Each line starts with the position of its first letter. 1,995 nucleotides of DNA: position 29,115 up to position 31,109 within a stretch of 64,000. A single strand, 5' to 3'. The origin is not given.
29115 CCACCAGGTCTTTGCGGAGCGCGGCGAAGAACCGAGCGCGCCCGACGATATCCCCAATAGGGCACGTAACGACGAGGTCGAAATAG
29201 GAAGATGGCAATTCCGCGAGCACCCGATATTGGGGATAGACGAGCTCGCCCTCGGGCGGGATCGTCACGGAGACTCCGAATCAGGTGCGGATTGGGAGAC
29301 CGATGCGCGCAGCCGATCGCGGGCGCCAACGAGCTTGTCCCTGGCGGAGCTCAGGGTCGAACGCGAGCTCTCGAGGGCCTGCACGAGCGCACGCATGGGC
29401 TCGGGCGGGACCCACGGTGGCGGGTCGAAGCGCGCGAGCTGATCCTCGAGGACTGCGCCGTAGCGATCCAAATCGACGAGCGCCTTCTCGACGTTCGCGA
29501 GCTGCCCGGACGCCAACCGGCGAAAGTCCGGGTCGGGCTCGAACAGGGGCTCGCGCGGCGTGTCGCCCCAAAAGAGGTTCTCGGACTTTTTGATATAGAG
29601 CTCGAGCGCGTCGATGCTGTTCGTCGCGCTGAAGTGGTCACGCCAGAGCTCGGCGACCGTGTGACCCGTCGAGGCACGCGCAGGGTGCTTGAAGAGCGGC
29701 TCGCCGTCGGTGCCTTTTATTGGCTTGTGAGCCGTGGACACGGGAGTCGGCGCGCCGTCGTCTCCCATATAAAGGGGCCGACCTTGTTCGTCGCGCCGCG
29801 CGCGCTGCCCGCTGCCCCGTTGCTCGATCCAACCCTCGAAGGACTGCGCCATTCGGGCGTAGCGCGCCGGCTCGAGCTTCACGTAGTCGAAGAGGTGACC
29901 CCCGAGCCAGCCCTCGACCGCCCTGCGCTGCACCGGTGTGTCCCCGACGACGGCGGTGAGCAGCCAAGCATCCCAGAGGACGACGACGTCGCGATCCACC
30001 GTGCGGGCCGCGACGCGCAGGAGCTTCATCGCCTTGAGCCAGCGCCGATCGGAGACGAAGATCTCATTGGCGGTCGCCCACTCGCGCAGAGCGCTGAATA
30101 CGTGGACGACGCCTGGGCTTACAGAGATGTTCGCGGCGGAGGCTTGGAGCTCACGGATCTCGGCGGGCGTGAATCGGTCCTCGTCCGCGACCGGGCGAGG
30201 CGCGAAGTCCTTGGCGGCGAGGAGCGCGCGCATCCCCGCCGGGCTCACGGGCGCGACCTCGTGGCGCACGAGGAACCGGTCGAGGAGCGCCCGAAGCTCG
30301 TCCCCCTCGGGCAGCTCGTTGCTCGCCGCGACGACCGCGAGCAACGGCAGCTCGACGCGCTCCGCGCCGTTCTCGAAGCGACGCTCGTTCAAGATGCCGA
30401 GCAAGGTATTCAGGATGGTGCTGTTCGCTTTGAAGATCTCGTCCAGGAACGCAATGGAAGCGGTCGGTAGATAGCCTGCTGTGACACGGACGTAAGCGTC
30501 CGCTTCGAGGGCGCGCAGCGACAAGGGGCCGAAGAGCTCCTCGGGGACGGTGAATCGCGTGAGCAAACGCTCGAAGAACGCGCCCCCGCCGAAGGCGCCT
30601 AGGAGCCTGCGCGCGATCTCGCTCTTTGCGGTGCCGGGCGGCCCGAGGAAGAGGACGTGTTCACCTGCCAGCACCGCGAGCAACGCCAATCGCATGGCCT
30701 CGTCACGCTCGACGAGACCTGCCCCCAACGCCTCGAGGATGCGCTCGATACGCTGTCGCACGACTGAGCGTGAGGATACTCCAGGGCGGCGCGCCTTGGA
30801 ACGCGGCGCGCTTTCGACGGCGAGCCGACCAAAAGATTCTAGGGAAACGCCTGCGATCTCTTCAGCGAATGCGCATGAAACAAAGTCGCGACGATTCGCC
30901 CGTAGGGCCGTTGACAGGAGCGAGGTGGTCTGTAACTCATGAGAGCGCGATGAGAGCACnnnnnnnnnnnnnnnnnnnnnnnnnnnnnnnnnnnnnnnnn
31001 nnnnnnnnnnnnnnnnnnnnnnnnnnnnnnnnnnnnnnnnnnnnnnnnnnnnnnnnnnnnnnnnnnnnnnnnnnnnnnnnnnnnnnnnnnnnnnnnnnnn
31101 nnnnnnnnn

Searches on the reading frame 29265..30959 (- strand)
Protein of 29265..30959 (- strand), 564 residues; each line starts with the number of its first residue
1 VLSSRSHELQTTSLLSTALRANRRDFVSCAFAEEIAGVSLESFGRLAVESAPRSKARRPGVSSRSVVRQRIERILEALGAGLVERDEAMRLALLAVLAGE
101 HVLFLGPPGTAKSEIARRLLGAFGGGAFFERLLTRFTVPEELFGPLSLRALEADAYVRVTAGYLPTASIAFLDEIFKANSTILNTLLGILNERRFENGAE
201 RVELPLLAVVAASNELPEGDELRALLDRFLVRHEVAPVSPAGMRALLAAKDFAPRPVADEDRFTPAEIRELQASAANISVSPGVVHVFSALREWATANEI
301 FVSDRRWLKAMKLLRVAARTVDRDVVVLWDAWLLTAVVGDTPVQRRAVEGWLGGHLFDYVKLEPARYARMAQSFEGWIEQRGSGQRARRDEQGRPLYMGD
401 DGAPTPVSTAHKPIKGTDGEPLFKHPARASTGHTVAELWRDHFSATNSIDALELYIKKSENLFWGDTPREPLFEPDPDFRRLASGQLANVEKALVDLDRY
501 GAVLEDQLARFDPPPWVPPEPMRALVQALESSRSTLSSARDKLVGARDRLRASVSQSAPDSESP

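Call 9: search_protein_families(library=pfam, proteins=[window:29265-30959:-], max_evalue=0.01)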
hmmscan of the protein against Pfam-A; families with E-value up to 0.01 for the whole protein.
window:29265-30959:- (564 aa): 5 families
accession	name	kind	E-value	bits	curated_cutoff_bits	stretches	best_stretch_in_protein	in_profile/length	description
PF20030.5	bpMoxR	-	4.6e-62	209.2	27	1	70-272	2-204/205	MoxR domain in the MoxR-vWA-beta-propeller ternary systems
PF07728.20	AAA_5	-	1.3e-24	87.2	22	1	101-229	1-139/139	AAA domain (dynein-related subfamily)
PF17868.7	AAA_lid_8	-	2.5e-12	46.8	22.8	1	292-352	10-72/72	AAA lid domain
PF01078.27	Mg_chelatase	-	0.001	18.9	20.3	1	87-121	9-44/207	Magnesium chelatase, subunit ChlI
PF07726.17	AAA_3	-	0.0014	19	27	1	101-217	1-114/131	ATPase family associated with various cellular activities (AAA)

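Call 16: find_homologous_proteins(query=window:29265-30761:-)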
Query window:29265-30761:- (498 aa): 6945 proteins with E <= 0.001 among 8000 candidates; the best 120 are listed.
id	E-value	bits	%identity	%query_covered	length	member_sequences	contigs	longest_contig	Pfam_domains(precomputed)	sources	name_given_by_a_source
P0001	0.0e+0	1099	100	100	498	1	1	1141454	PF20030.6,PF17868.8,PF07728.21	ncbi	ncbi:MAG: AAA family ATPase [Polyangiaceae bacterium]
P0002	1.3e-132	461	48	97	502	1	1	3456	PF20030.6,PF17868.8,PF07728.21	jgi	jgi:MoxR-like ATPase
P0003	4.0e-130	453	47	97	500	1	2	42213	PF20030.6,PF17868.8,PF07728.21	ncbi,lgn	-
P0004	1.6e-117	411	46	99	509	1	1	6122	PF20030.6,PF17868.8,PF07728.21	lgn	-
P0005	2.4e-109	384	43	96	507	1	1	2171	PF20030.6,PF17868.8,PF07728.21,PF01078.28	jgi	jgi:MoxR-like ATPase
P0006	2.2e-108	381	43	95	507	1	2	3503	PF20030.6,PF17868.8,PF07728.21,PF01078.28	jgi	jgi:MoxR-like ATPase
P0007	2.8e-108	381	45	95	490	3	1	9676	PF20030.6,PF17868.8,PF07728.21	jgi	-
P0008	8.3e-108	379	44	96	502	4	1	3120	PF20030.6,PF17868.8,PF07728.21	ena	-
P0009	2.0e-107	378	43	96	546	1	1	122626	PF20030.6,PF17868.8,PF07728.21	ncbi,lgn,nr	ncbi:MAG: AAA family ATPase [Myxococcaceae bacterium]|nr:MAG: AAA family ATPase [Myxococcaceae bacte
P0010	7.0e-107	376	44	96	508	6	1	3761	PF20030.6,PF17868.8,PF07728.21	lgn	-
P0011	9.2e-107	376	44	95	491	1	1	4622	PF20030.6,PF17868.8,PF07728.21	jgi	jgi:MoxR-like ATPase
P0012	6.0e-106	373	44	96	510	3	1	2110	PF20030.6,PF17868.8,PF07728.21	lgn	-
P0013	7.2e-106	373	43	96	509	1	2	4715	PF20030.6,PF17868.8,PF07728.21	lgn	-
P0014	7.5e-106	373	42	100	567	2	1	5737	PF20030.6,PF17868.8,PF07728.21,PF01078.28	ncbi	-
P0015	8.1e-106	373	45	98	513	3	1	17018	PF20030.6,PF17868.8,PF07728.21,PF01078.28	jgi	jgi:MoxR-like ATPase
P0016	1.9e-105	371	43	97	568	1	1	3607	PF20030.6,PF17868.8,PF07728.21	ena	-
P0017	2.6e-105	371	53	73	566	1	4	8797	PF20030.6,PF17868.8,PF07728.21,PF01078.28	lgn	-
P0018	4.6e-105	370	43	96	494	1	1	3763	PF20030.6,PF17868.8,PF07726.18,PF07728.21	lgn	-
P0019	5.4e-105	370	47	82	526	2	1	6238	PF20030.6,PF17868.8,PF07728.21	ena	-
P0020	8.8e-105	369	43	94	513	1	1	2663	PF20030.6,PF17868.8,PF07728.21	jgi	jgi:MoxR-like ATPase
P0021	9.8e-105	369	43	94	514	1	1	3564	PF20030.6,PF17868.8,PF07728.21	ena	-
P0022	3.1e-104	367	52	72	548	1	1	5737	PF20030.6,PF17868.8,PF07728.21,PF01078.28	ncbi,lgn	-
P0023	5.2e-104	367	41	98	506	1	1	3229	PF20030.6,PF17868.8,PF07728.21,PF01078.28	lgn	-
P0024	1.0e-103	366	44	87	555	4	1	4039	PF20030.6,PF17868.8,PF07728.21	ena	-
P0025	1.1e-103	366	43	99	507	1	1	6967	PF20030.6,PF17868.8,PF07728.21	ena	-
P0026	1.5e-103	365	44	88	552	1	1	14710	PF20030.6,PF17868.8,PF07728.21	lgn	-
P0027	1.6e-103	365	43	91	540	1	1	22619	PF20030.6,PF17868.8,PF07728.21,PF01078.28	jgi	-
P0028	1.7e-103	365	44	96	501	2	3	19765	PF20030.6,PF17868.8,PF07728.21,PF01078.28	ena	-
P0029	1.9e-103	365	43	91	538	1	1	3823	PF20030.6,PF17868.8,PF07728.21,PF01078.28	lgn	-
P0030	2.1e-103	365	44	96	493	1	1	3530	PF20030.6,PF17868.8,PF07728.21,PF01078.28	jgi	jgi:MoxR-like ATPase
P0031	2.9e-103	364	44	88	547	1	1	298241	PF20030.6,PF17868.8,PF07728.21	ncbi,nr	ncbi:MAG: AAA family ATPase [Deltaproteobacteria bacterium]|nr:AAA family ATPase [Deltaproteobacteri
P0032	3.1e-103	364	48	79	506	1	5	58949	PF20030.6,PF17868.8,PF07728.21,PF01078.28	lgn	-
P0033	4.4e-103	364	40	97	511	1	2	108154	PF20030.6,PF17868.8,PF07728.21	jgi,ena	-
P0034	5.1e-103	363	43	90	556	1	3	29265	PF20030.6,PF17868.8,PF07728.21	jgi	jgi:MoxR-like ATPase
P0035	7.7e-103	363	45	82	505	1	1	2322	PF20030.6,PF17868.8,PF07728.21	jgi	jgi:MoxR-like ATPase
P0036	1.0e-102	362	41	97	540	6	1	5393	PF20030.6,PF17868.8,PF07728.21,PF01078.28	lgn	-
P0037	1.2e-102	362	44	94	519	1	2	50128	PF20030.6,PF17868.8,PF07728.21,PF01078.28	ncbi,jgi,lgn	-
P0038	1.3e-102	362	50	74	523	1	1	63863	PF20030.6,PF17868.8,PF00004.36,PF07728.21,PF01078.28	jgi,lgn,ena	-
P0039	1.4e-102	362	41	97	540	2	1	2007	PF20030.6,PF17868.8,PF07728.21,PF01078.28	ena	-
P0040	1.5e-102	362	39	97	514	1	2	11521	PF20030.6,PF17868.8,PF07728.21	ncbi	-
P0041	2.2e-102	361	48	73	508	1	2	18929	PF20030.6,PF17868.8,PF07728.21,PF01078.28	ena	-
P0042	2.5e-102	361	44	96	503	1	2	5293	PF20030.6,PF17868.8,PF07728.21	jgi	jgi:MoxR-like ATPase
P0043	3.3e-102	361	41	96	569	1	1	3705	PF20030.6,PF17868.8,PF07728.21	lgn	-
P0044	4.5e-102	360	42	96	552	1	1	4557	PF20030.6,PF17868.8,PF00004.36,PF07728.21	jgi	-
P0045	7.2e-102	360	40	97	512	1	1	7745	PF20030.6,PF17868.8,PF07728.21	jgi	-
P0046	7.3e-102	360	42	94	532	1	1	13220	PF20030.6,PF17868.8,PF07728.21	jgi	jgi:MoxR-like ATPase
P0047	7.4e-102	360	43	94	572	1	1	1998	PF20030.6,PF17868.8,PF07728.21,PF01078.28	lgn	-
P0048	1.0e-101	359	42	95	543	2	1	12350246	PF20030.6,PF17868.8,PF07728.21,PF01078.28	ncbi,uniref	ncbi:AAA family ATPase [Sorangium sp. KYC3313]|uniref:AAA family ATPase n=1 Tax=Sorangium sp. KYC331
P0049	1.4e-101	359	44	91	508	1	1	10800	PF20030.6,PF17868.8,PF07728.21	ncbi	-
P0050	1.6e-101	359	39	96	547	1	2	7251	PF20030.6,PF17868.8,PF00004.36,PF07728.21,PF01078.28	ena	-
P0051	1.9e-101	358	45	82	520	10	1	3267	PF20030.6,PF17868.8,PF07728.21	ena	-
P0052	2.0e-101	358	42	90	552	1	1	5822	PF20030.6,PF17868.8,PF07728.21,PF01078.28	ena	-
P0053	2.3e-101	358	51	72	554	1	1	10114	PF20030.6,PF17868.8,PF07728.21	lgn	-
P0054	2.4e-101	358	41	94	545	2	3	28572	PF20030.6,PF17868.8,PF07728.21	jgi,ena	jgi:MoxR-like ATPase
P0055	2.5e-101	358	45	88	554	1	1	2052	PF20030.6,PF17868.8,PF07728.21,PF01078.28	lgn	-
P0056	2.5e-101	358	51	73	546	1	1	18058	PF20030.6,PF17868.8,PF07728.21,PF01078.28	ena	-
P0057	2.7e-101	358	40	96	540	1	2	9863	PF20030.6,PF17868.8,PF07726.18,PF07728.21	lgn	-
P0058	2.9e-101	358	51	72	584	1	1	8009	PF20030.6,PF17868.8,PF07728.21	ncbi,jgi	jgi:MoxR-like ATPase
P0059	3.2e-101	358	40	94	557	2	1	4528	PF20030.6,PF17868.8,PF07728.21,PF01078.28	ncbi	-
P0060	3.8e-101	357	42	94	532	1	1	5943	PF20030.6,PF17868.8,PF07728.21,PF01078.28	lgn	-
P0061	4.6e-101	357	51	73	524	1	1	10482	PF20030.6,PF17868.8,PF07728.21,PF01078.28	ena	-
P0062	4.6e-101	357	51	72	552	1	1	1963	PF20030.6,PF17868.8,PF07728.21,PF01078.28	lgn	-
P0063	6.2e-101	357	44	90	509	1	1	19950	PF20030.6,PF17868.8,PF07728.21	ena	-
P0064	6.4e-101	357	44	90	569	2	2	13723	PF20030.6,PF17868.8,PF07728.21,PF01078.28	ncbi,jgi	jgi:MoxR-like ATPase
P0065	6.4e-101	357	42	95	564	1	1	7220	PF20030.6,PF17868.8,PF07728.21,PF01078.28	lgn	-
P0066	7.1e-101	356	42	94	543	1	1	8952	PF20030.6,PF17868.8,PF07728.21,PF01078.28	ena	-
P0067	7.4e-101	356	43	97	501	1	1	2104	PF20030.6,PF17868.8,PF07728.21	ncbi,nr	ncbi:AAA family ATPase [Patescibacteria group bacterium]|nr:AAA family ATPase [Patescibacteria group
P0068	1.5e-100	355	41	97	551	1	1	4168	PF20030.6,PF17868.8,PF07728.21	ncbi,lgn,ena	-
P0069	1.6e-100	355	43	93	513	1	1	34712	PF20030.6,PF17868.8,PF07728.21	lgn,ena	-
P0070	1.6e-100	355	42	97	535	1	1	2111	PF20030.6,PF17868.8,PF07728.21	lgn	-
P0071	1.8e-100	355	52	72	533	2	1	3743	PF20030.6,PF17868.8,PF07728.21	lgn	-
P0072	1.9e-100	355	49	74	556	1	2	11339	PF20030.6,PF17868.8,PF07728.21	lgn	-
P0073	2.2e-100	355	41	97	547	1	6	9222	PF20030.6,PF17868.8,PF07728.21,PF01078.28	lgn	-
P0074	2.5e-100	355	50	73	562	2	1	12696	PF20030.6,PF17868.8,PF07728.21,PF01078.28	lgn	-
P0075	2.8e-100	354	41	94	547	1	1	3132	PF20030.6,PF17868.8,PF07728.21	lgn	-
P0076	3.0e-100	354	50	72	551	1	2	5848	PF20030.6,PF17868.8,PF07728.21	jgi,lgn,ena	-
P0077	3.0e-100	354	51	73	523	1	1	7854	PF20030.6,PF17868.8,PF07728.21,PF01078.28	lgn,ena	-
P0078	4.2e-100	354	51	73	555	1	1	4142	PF20030.6,PF17868.8,PF07728.21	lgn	-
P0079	4.4e-100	354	43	89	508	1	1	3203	PF20030.6,PF17868.8,PF07728.21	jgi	jgi:MoxR-like ATPase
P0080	4.7e-100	354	40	92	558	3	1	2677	PF20030.6,PF17868.8,PF00004.36,PF07728.21,PF01078.28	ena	-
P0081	5.1e-100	354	42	94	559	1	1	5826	PF20030.6,PF17868.8,PF07728.21,PF01078.28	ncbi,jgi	jgi:MoxR-like ATPase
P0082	5.1e-100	354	49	77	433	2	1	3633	PF20030.6,PF17868.8,PF07728.21,PF01078.28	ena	-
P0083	5.7e-100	353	40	97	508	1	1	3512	PF20030.6,PF17868.8,PF07728.21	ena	-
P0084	6.4e-100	353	51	73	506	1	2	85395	PF20030.6,PF17868.8,PF07728.21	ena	-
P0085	7.0e-100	353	48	82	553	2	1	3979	PF20030.6,PF17868.8,PF07728.21,PF01078.28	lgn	-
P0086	7.1e-100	353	45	82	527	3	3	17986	PF20030.6,PF17868.8,PF07728.21,PF01078.28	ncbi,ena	-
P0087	7.5e-100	353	42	90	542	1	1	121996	PF20030.6,PF17868.8,PF07728.21,PF01078.28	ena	-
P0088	7.8e-100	353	50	73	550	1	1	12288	PF20030.6,PF17868.8,PF07728.21,PF01078.28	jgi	jgi:MoxR-like ATPase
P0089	8.6e-100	353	52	73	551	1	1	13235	PF20030.6,PF17868.8,PF07728.21,PF01078.28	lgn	-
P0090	9.1e-100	353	49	77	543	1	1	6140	PF20030.6,PF17868.8,PF07728.21,PF01078.28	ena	-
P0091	1.1e-99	352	43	91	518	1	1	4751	PF20030.6,PF17868.8,PF07728.21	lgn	-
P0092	1.1e-99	352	41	95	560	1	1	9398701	PF20030.6,PF17868.8,PF07728.21,PF01078.28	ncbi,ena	-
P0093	1.3e-99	352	41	93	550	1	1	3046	PF20030.6,PF17868.8,PF07728.21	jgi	jgi:MoxR-like ATPase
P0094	1.4e-99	352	48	72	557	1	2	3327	PF20030.6,PF17868.8,PF00004.36,PF07728.21,PF01078.28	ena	-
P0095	1.5e-99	352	51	74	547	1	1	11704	PF20030.6,PF17868.8,PF07728.21,PF01078.28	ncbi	ncbi:MAG: AAA family ATPase [Myxococcota bacterium]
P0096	1.6e-99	352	43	90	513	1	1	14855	PF20030.6,PF17868.8,PF07728.21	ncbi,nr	ncbi:MAG: AAA family ATPase [Pseudomonadota bacterium]|nr:AAA family ATPase [Pseudomonadota bacteriu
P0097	1.7e-99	352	42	99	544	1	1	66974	PF20030.6,PF17868.8,PF07728.21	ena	-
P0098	1.8e-99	352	40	99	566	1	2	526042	PF20030.6,PF17868.8,PF00004.36,PF07728.21,PF01078.28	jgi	jgi:MoxR-like ATPase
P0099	1.8e-99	352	51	72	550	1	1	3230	PF20030.6,PF17868.8,PF07726.18,PF07728.21,PF01078.28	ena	-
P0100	2.0e-99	352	40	99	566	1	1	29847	PF20030.6,PF17868.8,PF00004.36,PF07728.21,PF01078.28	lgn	-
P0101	2.0e-99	352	39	98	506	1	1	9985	PF20030.6,PF17868.8,PF07728.21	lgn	-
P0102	2.1e-99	352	52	72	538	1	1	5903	PF20030.6,PF17868.8,PF00004.36,PF07728.21,PF01078.28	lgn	-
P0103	2.4e-99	351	43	87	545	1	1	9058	PF20030.6,PF17868.8,PF07728.21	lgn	-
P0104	2.6e-99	351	49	77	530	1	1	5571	PF20030.6,PF17868.8,PF07728.21,PF01078.28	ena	-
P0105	2.7e-99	351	40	89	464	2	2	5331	PF20030.6,PF17868.8,PF07728.21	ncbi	ncbi:MAG TPA: ATPase, partial [Beggiatoa sp.]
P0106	2.8e-99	351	42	90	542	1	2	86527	PF20030.6,PF17868.8,PF00004.36,PF07728.21,PF01078.28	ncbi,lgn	-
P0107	2.9e-99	351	51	73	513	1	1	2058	PF20030.6,PF17868.8,PF07728.21,PF01078.28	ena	-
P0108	3.1e-99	351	42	96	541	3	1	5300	PF20030.6,PF17868.8,PF07728.21,PF01078.28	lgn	-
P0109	3.2e-99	351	41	89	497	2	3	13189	PF20030.6,PF17868.8,PF07728.21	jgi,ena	-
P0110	3.4e-99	351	42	95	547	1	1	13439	PF20030.6,PF17868.8,PF00004.36,PF07728.21,PF01078.28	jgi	jgi:MoxR-like ATPase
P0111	3.6e-99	351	41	95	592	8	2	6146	PF20030.6,PF17868.8,PF07728.21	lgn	-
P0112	3.6e-99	351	40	97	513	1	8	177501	PF20030.6,PF17868.8,PF07728.21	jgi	jgi:MoxR-like ATPase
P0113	3.7e-99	351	44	91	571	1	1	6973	PF20030.6,PF17868.8,PF07728.21,PF01078.28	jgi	jgi:MoxR-like ATPase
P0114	3.7e-99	351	40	97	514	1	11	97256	PF20030.6,PF17868.8,PF07728.21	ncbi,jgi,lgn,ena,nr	ncbi:MAG: hypothetical protein B6247_27515 [Candidatus Parabeggiatoa sp. nov. 2]|nr:MAG: hypothetica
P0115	3.8e-99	351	42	93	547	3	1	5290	PF20030.6,PF17868.8,PF07728.21,PF01078.28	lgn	-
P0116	3.8e-99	351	42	91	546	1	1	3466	PF20030.6,PF17868.8,PF07728.21,PF01078.28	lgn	-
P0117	3.9e-99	351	42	91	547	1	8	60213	PF20030.6,PF17868.8,PF07728.21,PF01078.28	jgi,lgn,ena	jgi:MoxR-like ATPase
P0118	3.9e-99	351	49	73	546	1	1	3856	PF20030.6,PF17868.8,PF07728.21,PF01078.28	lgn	-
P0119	4.8e-99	350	42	96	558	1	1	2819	PF20030.6,PF17868.8,PF07728.21,PF01078.28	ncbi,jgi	jgi:MoxR-like ATPase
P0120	5.1e-99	350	49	73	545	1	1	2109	PF20030.6,PF17868.8,PF00004.36,PF07728.21,PF01078.28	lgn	-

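Call 17: find_encoding_contigs(protein=P0003, flank=10000, max_places=2)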
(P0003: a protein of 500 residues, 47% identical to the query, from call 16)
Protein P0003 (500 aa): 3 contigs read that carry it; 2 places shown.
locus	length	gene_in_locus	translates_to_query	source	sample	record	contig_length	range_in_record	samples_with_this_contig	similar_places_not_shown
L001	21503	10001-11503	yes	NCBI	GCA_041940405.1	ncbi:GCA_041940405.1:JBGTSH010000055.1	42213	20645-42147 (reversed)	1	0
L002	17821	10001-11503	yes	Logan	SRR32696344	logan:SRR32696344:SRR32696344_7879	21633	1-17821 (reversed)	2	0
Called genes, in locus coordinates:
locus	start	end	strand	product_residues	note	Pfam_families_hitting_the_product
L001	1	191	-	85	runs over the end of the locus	?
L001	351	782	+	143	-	-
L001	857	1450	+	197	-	-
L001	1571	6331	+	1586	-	PF07993:NAD_binding_4, PF03015:Sterile (faint), PF00501:AMP-binding, PF13193:AMP-binding_C (faint), PF00550:PP-binding, PF01553:Acyltransferase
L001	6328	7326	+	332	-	PF01073:3Beta_HSD, PF01370:Epimerase, PF02719:Polysacc_synt_2 (faint), PF05368:NmrA, PF13460:NAD_binding_10, PF16363:GDP_Man_Dehyd, PF07993:NAD_binding_4 (weak)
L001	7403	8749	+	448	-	-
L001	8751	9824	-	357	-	-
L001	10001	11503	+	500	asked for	PF20030:bpMoxR, PF07728:AAA_5, PF17868:AAA_lid_8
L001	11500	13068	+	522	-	PF05762:VWA_CoxE (faint), PF13519:VWA_2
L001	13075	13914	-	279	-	PF00756:Esterase, PF12146:Hydrolase_4 (faint)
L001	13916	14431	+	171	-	-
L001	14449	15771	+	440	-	-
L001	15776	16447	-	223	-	PF01161:PBP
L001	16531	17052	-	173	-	PF19853:DUF6328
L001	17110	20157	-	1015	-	-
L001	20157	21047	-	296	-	PF02367:TsaE (weak), PF03215:Rad17 (weak), PF13191:AAA_16 (weak), PF13401:AAA_22, PF00004:AAA, PF07724:AAA_2, PF07728:AAA_5, PF13238:AAA_18 (weak), +1 more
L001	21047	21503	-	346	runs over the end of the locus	-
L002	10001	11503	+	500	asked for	PF20030:bpMoxR, PF07728:AAA_5, PF17868:AAA_lid_8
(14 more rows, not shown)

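Call 18: find_encoding_contigs(protein=P0009, flank=10000, max_places=2)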
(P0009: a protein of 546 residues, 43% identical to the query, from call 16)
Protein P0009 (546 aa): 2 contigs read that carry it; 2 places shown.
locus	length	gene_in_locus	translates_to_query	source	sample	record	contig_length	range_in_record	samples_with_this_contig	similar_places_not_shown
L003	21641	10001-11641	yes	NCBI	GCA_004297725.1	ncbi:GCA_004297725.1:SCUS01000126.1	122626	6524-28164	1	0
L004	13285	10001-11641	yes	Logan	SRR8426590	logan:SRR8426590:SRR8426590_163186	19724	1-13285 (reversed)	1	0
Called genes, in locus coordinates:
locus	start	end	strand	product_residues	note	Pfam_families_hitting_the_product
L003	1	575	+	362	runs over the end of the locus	-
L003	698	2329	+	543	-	-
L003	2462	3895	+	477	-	-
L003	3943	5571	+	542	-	-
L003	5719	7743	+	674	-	PF04885:Stig1 (weak)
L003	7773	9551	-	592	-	-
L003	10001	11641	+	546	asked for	PF20030:bpMoxR, PF07728:AAA_5, PF17868:AAA_lid_8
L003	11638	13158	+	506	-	PF13519:VWA_2 (faint)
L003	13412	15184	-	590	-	-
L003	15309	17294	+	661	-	PF04851:ResIII (faint), PF00270:DEAD (weak), PF13307:Helicase_C_2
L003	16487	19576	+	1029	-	PF00580:UvrD-helicase, PF13245:AAA_19, PF13604:AAA_30 (faint), PF01443:Viral_helicase1 (faint), PF13361:UvrD_C, PF13538:UvrD_C_2 (faint)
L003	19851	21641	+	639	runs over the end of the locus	PF26549:Tricorn_N (weak), PF26549:Tricorn_N, PF02897:Peptidase_S9_N (weak), PF26549:Tricorn_N, PF01738:DLH, PF02129:Peptidase_S15, PF20434:BD-FAE, PF00326:Peptidase_S9, +5 more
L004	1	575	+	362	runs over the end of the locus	-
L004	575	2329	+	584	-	-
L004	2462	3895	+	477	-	-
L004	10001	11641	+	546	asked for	PF20030:bpMoxR, PF07728:AAA_5, PF17868:AAA_lid_8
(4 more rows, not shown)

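Call 19: find_encoding_contigs(protein=P0048, flank=10000, max_places=2)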
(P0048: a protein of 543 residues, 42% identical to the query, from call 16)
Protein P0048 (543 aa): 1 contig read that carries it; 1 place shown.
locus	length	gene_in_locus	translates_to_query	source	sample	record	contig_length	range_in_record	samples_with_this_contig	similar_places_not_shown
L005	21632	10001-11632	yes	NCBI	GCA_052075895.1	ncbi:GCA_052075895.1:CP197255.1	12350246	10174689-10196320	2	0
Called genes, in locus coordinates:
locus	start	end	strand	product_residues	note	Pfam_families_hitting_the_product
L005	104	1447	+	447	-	-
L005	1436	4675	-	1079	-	PF00069:Pkinase, PF07714:PK_Tyr_Ser-Thr, PF06293:Kdo (weak), PF03109:ABC1 (faint)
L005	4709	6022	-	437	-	PF00498:FHA, PF16697:Yop-YscD_cpl, PF00158:Sigma54_activat, PF01078:Mg_chelatase (faint), PF14532:Sigma54_activ_2, PF07726:AAA_3 (weak), PF07728:AAA_5, PF25601:AAA_lid_14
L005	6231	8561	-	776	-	PF13640:2OG-FeII_Oxy_3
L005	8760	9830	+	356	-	PF12625:Arabinose_bd, PF12833:HTH_18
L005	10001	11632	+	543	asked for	PF20030:bpMoxR, PF01078:Mg_chelatase (faint), PF07728:AAA_5, PF17868:AAA_lid_8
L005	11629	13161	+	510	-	PF13519:VWA_2 (faint)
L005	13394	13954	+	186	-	-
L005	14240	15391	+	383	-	-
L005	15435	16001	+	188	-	-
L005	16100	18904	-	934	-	PF10282:Lactonase (faint)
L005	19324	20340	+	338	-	PF13379:NMT1_2, PF09084:NMT1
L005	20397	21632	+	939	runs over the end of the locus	PF02743:dCache_1, PF00672:HAMP, PF00512:HisKA, PF02518:HATPase_c, PF00072:Response_reg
